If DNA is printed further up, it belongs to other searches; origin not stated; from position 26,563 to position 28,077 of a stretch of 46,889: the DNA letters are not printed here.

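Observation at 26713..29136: Divergent pair at the head of the locus: oversized ECF-like sigma protein with an internal insertion, plus a soluble RsrA-sized zinc anti-sigma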

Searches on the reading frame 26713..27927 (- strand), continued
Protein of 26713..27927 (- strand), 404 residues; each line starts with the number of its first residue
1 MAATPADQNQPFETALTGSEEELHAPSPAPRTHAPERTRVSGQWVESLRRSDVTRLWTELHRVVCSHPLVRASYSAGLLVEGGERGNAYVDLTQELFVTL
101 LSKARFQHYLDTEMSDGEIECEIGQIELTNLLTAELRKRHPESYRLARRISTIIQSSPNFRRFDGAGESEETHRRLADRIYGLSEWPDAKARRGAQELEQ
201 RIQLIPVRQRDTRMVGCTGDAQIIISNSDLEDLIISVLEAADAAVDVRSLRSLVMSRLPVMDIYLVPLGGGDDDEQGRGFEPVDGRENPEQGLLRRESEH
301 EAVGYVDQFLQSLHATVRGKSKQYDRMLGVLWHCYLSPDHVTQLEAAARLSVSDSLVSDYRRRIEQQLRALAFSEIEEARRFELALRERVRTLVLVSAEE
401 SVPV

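Call 32: fold_search(model_id=the predicted structure, library=pdb)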
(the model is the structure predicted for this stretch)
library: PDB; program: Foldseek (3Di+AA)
matches with E <= 10: 177; with E <= 0.001: 0
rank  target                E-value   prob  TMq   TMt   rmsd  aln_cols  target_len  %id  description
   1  9a7s_A                8.2e-02  0.72  0.18  0.25  18.9       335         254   14  Integrative model of RPSD-RPOB by crosslinking MS and deep learning (released 2024-09-18)
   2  9a50_A                1.3e-01  0.75  0.21  0.29  16.2       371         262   12  Integrative model of RPSB-RPOC by crosslinking MS and deep learning (released 2024-09-18)
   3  9a58_A                7.4e-01  0.35  0.21  0.23  16.4       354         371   11  Integrative model of SIGA-RPOC by crosslinking MS and deep learning (released 2024-09-18)
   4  6dv9_F                1.0e+00  0.23  0.12  0.24  17.4       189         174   12  Crystal structure of Mycobacterium tuberculosis transcription initiation complex(ECF sigma factor L) containing 5nt RN (released 2019-02-20)
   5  4g7h_P                1.2e+00  0.09  0.16  0.18  22.6       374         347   14  Crystal structure of Thermus thermophilus transcription initiation complex (released 2012-10-31)
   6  5tjg_F                1.3e+00  0.11  0.16  0.19  23.0       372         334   14  Thermus aquaticus delta1.1-sigmaA holoenzyme/downstream-fork promoter complex with an open clamp (released 2017-06-21)
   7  9e87_F                1.4e+00  0.15  0.16  0.20  14.9       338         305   15  De Novo Mycobacterium tuberculosis transcription initiation pre-RPO promoter complex with open Beta' clamp (RNA Polyme (released 2025-10-01)
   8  9a4r_A                1.4e+00  0.25  0.14  0.25  18.1       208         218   10  Integrative model of RPSH-RPOB by crosslinking MS and deep learning (released 2024-09-18)
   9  4l9t_B                1.8e+00  0.33  0.12  0.29  11.8       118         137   23  Crystal structure of MepR F27L mutant from multidrug resistant S. aureus clinical isolate (released 2013-09-11)
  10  6uu7_FFF              1.9e+00  0.14  0.17  0.23  18.2       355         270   12  E. coli sigma-S transcription initiation complex with a 6-nt RNA and an NTP ("Old" crystal soaked with UTP, CTP, ddG (released 2020-08-26)
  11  1yio                  2.0e+00  0.75  0.16  0.29   5.0        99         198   17  Crystallographic structure of response regulator StyR from Pseudomonas fluorescens (released 2005-09-27)
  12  4fx0_B                2.0e+00  0.20  0.12  0.26  13.9       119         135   18  Crystal structure of M. tuberculosis transcriptional regulator MosR (released 2012-09-26)
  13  5xt2_A                2.1e+00  0.57  0.15  0.27   5.6        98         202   11  Crystal structures of full-length FixJ from B. japonicum crystallized in space group P212121 (released 2018-05-23)
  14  4l9v                  2.2e+00  0.30  0.13  0.29  11.1       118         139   25  Crystal structure of Se-Met derivative MepR F27L mutant from multidrug resistant S. aureus clinical isolate (released 2013-09-11)
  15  7rdq_F                2.2e+00  0.18  0.20  0.22  14.3       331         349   11  Cryo-EM structure of Thermus thermophilus reiterative transcription complex with 11nt oligo-G RNA (released 2022-02-02)
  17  3hug_K                2.3e+00  0.80  0.12  0.55   4.6        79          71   13  Crystal structure of Mycobacterium tuberculosis anti-sigma factor RslA in complex with -35 promoter binding domain of  (released 2010-03-02)
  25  3hug_A                2.9e+00  0.72  0.15  0.57   3.8        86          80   12  Crystal structure of Mycobacterium tuberculosis anti-sigma factor RslA in complex with -35 promoter binding domain of  (released 2010-03-02)
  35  3hug_E                3.4e+00  0.66  0.12  0.55   4.6        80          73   12  Crystal structure of Mycobacterium tuberculosis anti-sigma factor RslA in complex with -35 promoter binding domain of  (released 2010-03-02)
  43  3hug_G                3.8e+00  0.60  0.12  0.54   4.6        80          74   12  Crystal structure of Mycobacterium tuberculosis anti-sigma factor RslA in complex with -35 promoter binding domain of  (released 2010-03-02)
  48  3hug_C                4.0e+00  0.47  0.13  0.52   4.8        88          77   12  Crystal structure of Mycobacterium tuberculosis anti-sigma factor RslA in complex with -35 promoter binding domain of  (released 2010-03-02)
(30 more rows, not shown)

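Call 43: search_protein_families(library=pfam, proteins=[P0278, P0258, P0248, P0237, P0235, P0209, P0194], max_evalue=10)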
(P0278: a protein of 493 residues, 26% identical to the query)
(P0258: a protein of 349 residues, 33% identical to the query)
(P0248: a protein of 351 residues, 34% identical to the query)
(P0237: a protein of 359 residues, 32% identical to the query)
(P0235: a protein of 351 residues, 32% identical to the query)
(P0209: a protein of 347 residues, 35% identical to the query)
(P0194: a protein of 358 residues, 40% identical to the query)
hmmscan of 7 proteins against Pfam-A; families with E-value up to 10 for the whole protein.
P0278 (493 aa): 2 families
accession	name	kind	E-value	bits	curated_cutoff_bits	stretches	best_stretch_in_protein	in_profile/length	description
PF13936.12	HTH_38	-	0.0016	18.6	27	1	414-442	10-38/44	Helix-turn-helix domain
PF04542.20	Sigma70_r2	-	0.13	12.5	24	1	40-60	17-37/71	Sigma-70 region 2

P0258 (349 aa): 0 families

P0248 (351 aa): 3 families
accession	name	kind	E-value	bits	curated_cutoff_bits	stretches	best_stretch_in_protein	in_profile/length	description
PF24356.1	WH_PARP12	-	0.0047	17.2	27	1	100-136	23-60/70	PARP12 winged helix domain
PF09048.16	Cro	-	0.14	12.6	32.7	1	299-322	16-39/59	Cro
PF23768.1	DUF7167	-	0.24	12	24.4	0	249-267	22-40/60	Domain of unknown function (DUF7167)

P0237 (359 aa): 2 families
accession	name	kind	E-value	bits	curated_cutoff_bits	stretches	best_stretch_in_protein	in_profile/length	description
PF04542.20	Sigma70_r2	-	0.0014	18.8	24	1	26-65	6-37/71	Sigma-70 region 2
PF22834.3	Polo_box_4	-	0.19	12.7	27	0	119-157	41-79/85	Polo box domain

P0235 (351 aa): 0 families

P0209 (347 aa): 9 families
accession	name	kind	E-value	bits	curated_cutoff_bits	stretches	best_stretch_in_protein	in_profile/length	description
PF04545.22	Sigma70_r4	-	0.0012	18.7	24.1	1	278-306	12-38/50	Sigma-70, region 4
PF13384.12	HTH_23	-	0.025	14.9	24.6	1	289-311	18-40/50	Homeodomain-like domain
PF09339.16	HTH_IclR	-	0.031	14.5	22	1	286-306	16-36/52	IclR helix-turn-helix domain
PF12728.13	HTH_17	-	0.034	14.9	27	1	289-311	2-24/51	Helix-turn-helix domain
PF00196.25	GerE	-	0.034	14.2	23.5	1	292-312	21-41/57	Bacterial regulatory proteins, luxR family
PF12840.13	HTH_20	-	0.04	14.3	27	0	285-306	15-36/51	Helix-turn-helix domain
PF01022.26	HTH_5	-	0.061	13.6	22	1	283-306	10-33/47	Bacterial regulatory protein, arsR family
PF12802.13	MarR_2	-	0.14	12.8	27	1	279-306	11-38/61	MarR family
PF13545.12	HTH_Crp_2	-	0.37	11.2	27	1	286-306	20-40/70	Crp-like helix-turn-helix domain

P0194 (358 aa): 0 families

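Call 46: search_dna_similar(query=window:26713-27927:-, collection=plasmids, mode=protein, max_rows=15, max_evalue=0.1)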
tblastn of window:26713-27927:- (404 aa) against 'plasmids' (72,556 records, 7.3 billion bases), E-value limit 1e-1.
Records with a match: 1; places in all: 1; records where one place covers at least 80% of the query: 0.
Best place of each record, by identity: <60% 1.
By first word of the organism name: Halostella 1.
By predicted mobility (MOB-suite, as given by PLSDB): non-mobilizable 1.
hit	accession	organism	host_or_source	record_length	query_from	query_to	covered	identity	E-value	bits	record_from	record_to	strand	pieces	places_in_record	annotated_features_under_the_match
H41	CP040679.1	Halostella pelagica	pure culture,isolated from salted brown ...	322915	244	334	23%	30.8%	8e-2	43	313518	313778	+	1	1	record has no annotation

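Call 63: find_encoding_contigs(protein=P0172, flank=6000, max_places=2)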
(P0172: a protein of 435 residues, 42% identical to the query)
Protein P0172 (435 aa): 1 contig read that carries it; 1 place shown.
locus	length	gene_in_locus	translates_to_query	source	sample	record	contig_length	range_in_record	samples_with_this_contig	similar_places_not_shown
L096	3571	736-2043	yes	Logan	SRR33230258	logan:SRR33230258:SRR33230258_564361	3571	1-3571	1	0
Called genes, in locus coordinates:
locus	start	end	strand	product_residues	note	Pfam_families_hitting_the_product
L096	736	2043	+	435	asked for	-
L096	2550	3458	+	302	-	PF01522:Polysacc_deac_1, PF11959:DUF3473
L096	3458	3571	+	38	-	?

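Call 64: find_encoding_contigs(protein=P0190, flank=6000, max_places=2)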
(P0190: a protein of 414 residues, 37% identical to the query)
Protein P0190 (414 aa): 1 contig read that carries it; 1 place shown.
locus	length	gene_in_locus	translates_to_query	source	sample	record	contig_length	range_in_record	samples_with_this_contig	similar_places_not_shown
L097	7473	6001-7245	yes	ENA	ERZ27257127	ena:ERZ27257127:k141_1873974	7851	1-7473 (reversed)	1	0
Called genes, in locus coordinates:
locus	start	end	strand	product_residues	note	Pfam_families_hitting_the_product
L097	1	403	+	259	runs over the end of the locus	?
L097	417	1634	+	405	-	PF13439:Glyco_transf_4, PF13579:Glyco_trans_4_4, PF20706:GT4-conflict (faint), PF00534:Glycos_transf_1, PF13692:Glyco_trans_1_4, PF13524:Glyco_trans_1_2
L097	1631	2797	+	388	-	PF00534:Glycos_transf_1, PF13692:Glyco_trans_1_4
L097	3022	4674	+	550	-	PF00069:Pkinase, PF07714:PK_Tyr_Ser-Thr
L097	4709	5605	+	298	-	PF13191:AAA_16, PF13401:AAA_22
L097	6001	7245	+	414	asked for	-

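Call 65: find_encoding_contigs(protein=P0167, flank=7000, max_places=2)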
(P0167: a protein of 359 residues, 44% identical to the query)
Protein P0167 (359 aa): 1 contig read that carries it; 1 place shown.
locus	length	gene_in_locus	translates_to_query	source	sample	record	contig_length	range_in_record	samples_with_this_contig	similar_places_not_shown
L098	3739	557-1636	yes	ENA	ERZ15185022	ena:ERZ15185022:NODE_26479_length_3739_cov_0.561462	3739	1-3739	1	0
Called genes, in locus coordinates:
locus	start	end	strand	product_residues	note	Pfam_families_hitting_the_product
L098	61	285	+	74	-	-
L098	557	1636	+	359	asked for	-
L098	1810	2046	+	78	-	-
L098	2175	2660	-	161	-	PF13392:HNH_3 (weak)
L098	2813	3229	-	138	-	PF02481:DNA_processg_A (faint), PF10686:YAcAr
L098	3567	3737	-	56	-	?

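Call 66: find_encoding_contigs(protein=P0181, flank=7000, max_places=2)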
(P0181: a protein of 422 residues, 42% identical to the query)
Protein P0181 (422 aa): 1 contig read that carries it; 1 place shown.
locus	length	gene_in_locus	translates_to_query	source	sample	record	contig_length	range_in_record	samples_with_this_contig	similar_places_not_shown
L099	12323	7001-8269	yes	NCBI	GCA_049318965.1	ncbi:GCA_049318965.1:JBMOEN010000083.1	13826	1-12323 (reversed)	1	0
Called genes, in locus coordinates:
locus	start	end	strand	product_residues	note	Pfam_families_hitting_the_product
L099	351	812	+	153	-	-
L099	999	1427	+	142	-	PF07355:GRDB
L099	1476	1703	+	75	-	-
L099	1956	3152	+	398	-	PF07690:MFS_1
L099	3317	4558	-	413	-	PF04389:Peptidase_M28, PF01546:Peptidase_M20, PF07687:M20_dimer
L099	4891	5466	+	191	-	PF00265:TK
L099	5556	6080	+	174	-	PF09858:DUF2085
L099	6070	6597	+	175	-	-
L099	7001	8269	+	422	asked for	-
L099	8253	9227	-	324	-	PF20055:DUF6454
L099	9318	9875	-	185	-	PF01923:Cob_adeno_trans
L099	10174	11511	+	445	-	PF03308:MeaB, PF00903:Glyoxalase, PF13468:Glyoxalase_3, PF13669:Glyoxalase_4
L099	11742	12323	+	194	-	?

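Call 67: find_encoding_contigs(protein=P0201, flank=7000, max_places=2)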
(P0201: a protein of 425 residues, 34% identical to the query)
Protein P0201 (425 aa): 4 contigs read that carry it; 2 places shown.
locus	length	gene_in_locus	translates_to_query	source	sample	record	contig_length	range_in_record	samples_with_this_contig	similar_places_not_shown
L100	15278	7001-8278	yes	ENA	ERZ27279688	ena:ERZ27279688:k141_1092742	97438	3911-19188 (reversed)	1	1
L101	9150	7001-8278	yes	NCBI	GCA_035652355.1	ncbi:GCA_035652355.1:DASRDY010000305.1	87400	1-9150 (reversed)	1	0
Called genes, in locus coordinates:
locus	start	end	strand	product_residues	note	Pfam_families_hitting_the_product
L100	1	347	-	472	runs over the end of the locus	-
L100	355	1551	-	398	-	-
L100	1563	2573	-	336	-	-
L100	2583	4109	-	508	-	PF01943:Polysacc_synt, PF13440:Polysacc_synt_3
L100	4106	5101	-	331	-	PF00535:Glycos_transf_2, PF10111:Glyco_tranf_2_2, PF13641:Glyco_tranf_2_3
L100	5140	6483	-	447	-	PF03446:NAD_binding_2, PF03721:UDPG_MGDP_dh_N, PF00984:UDPG_MGDP_dh, PF03720:UDPG_MGDP_dh_C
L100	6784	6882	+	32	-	-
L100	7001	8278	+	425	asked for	-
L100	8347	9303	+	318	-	PF01073:3Beta_HSD, PF01370:Epimerase, PF02719:Polysacc_synt_2, PF04321:RmlD_sub_bind, PF05368:NmrA, PF07993:NAD_binding_4 (weak), PF13460:NAD_binding_10, PF16363:GDP_Man_Dehyd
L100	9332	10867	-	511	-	PF03264:Cytochrom_NNT (weak), PF14522:Cytochrome_C7 (faint), PF14537:Cytochrom_c3_2 (faint)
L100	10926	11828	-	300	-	PF02085:Cytochrom_CIII (faint), PF09699:Paired_CXXCH_1 (faint), PF14522:Cytochrome_C7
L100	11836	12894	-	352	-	PF14522:Cytochrome_C7 (faint), PF14537:Cytochrom_c3_2 (faint)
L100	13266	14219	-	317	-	-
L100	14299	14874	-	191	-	-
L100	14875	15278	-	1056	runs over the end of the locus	PF13424:TPR_12, PF17874:TPR_MalT, PF24885:TPR_NPHP3, PF13374:TPR_10, PF13424:TPR_12, PF24885:TPR_NPHP3, PF13424:TPR_12, PF13424:TPR_12, +12 more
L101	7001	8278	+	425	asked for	-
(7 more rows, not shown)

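Call 68: find_encoding_contigs(protein=P0278, flank=7000, max_places=2)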
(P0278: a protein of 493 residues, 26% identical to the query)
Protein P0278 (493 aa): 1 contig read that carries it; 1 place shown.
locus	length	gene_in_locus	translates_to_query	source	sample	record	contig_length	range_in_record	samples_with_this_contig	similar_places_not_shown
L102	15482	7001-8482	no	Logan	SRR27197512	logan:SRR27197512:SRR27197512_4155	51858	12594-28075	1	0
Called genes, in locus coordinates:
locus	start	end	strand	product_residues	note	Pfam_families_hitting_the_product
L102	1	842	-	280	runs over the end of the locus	-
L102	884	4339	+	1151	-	PF02811:PHP, PF07733:DNA_pol3_alpha, PF17657:DNA_pol3_finger, PF14579:HHH_6, PF01336:tRNA_anti-codon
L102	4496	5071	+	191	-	-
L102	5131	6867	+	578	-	PF07973:tRNA_SAD, PF00587:tRNA-synt_2b, PF03129:HGTP_anticodon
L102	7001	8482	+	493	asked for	-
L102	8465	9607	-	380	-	PF05496:RuvB_N, PF13191:AAA_16 (faint), PF00004:AAA, PF07728:AAA_5 (weak), PF13173:AAA_14 (weak), PF16193:AAA_assoc_2, PF12002:MgsA_C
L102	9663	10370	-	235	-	PF13483:Lactamase_B_3, PF12706:Lactamase_B_2 (faint)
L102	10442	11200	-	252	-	PF00557:Peptidase_M24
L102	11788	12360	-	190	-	PF13238:AAA_18, PF00406:ADK, PF02223:Thymidylate_kin (faint), PF13189:Cytidylate_kin2 (weak), PF13207:AAA_17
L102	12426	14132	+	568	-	PF00999:Na_H_Exchanger, PF02254:TrkA_N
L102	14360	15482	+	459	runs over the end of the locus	PF01406:tRNA-synt_1e, PF09334:tRNA-synt_1g (weak), PF23493:CysS_C (weak)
